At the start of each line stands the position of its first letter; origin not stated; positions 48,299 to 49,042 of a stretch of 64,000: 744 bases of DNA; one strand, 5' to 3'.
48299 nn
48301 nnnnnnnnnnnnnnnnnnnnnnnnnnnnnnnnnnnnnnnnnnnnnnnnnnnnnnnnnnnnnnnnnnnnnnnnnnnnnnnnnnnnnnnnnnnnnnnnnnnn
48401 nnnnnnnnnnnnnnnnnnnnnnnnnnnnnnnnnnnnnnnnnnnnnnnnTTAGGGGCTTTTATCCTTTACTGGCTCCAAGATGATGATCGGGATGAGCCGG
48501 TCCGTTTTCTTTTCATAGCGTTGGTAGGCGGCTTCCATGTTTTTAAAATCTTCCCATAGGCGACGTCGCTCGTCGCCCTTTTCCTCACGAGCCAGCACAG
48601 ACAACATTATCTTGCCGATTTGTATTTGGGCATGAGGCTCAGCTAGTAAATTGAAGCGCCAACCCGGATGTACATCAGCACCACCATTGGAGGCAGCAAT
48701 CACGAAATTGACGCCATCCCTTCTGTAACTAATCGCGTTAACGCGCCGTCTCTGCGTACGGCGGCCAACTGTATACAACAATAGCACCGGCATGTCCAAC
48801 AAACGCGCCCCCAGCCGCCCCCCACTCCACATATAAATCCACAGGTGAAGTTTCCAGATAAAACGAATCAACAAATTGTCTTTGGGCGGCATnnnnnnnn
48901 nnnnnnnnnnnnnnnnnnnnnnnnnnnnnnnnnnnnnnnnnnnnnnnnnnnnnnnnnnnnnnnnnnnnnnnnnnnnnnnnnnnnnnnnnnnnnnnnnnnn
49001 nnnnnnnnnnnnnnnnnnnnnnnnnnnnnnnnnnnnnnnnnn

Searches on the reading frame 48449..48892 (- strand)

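Call 3: search_protein_families(library=pfam, proteins=[window:48449-48892:-], max_evalue=0.01)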
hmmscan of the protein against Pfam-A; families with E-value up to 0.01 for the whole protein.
window:48449-48892:- (147 aa): 1 family
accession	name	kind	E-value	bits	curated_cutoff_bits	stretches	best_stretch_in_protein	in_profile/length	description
PF04075.20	F420H2_quin_red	-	7.1e-37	126.9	22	1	15-141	4-130/130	F420H(2)-dependent quinone reductase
